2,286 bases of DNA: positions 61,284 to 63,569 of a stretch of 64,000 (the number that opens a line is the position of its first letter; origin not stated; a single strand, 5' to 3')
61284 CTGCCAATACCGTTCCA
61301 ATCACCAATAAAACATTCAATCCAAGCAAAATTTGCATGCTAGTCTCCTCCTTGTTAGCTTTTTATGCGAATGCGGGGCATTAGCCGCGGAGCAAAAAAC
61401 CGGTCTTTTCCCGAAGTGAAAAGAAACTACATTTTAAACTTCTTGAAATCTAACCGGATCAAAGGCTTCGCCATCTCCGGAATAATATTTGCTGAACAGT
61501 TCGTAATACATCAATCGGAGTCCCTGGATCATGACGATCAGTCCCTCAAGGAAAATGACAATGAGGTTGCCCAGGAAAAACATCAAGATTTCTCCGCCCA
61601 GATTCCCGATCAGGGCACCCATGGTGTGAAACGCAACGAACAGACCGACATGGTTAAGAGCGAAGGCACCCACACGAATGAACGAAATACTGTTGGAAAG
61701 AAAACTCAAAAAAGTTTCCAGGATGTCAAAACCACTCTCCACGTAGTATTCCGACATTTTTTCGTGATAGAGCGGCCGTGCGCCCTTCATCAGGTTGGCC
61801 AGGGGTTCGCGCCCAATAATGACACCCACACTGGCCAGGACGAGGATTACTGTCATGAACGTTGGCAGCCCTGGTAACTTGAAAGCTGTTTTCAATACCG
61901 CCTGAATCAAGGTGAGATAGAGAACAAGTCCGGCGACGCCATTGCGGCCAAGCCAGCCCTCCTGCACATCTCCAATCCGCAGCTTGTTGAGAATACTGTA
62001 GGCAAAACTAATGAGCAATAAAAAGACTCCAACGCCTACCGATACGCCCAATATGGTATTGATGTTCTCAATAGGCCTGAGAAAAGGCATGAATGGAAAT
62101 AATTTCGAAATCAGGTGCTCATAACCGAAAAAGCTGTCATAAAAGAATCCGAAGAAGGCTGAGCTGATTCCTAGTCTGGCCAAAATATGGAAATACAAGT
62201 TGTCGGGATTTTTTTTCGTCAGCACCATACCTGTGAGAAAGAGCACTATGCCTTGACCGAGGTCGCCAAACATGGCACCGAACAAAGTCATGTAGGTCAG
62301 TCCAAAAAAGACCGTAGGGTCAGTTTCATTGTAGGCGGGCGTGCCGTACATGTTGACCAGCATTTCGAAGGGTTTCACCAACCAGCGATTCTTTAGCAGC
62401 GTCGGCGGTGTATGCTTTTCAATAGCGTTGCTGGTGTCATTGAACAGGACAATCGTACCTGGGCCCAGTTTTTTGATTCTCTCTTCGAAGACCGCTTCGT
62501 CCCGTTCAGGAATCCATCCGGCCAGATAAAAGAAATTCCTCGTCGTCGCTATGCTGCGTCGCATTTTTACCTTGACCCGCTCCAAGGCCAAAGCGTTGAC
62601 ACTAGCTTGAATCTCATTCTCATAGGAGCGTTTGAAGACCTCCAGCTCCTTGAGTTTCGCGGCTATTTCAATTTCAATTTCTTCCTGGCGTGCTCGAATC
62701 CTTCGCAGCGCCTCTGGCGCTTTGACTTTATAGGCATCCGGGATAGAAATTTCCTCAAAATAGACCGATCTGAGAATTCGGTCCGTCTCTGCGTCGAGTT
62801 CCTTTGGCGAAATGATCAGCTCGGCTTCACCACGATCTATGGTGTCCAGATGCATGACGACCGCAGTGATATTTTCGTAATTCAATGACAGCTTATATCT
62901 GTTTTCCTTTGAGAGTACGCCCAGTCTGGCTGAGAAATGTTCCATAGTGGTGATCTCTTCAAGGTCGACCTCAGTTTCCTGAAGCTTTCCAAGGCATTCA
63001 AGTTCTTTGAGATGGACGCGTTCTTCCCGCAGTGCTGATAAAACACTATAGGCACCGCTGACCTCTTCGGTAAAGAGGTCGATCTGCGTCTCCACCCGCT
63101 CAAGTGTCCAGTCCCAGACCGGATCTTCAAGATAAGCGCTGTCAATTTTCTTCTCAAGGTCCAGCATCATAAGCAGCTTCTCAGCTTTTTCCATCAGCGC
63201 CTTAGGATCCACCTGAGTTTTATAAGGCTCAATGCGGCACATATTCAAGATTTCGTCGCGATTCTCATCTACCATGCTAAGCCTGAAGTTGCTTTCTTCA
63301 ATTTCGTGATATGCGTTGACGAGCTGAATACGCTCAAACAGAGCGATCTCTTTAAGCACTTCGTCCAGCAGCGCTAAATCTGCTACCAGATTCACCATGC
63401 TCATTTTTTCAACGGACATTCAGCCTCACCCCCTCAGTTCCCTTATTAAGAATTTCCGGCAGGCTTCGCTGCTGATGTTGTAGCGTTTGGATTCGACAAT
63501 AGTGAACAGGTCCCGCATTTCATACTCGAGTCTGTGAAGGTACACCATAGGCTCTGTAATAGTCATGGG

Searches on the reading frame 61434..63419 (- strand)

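Call 74: search_protein_families(library=pfam, proteins=[window:61434-63419:-], max_evalue=0.00001)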
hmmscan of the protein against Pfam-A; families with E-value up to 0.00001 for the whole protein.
window:61434-63419:- (661 aa): 1 family
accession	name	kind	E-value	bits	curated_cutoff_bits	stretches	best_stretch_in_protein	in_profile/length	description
PF01496.24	V_ATPase_I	-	3.3e-29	101.9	30.7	2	234-431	237-457/815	V-type ATPase 116kDa subunit family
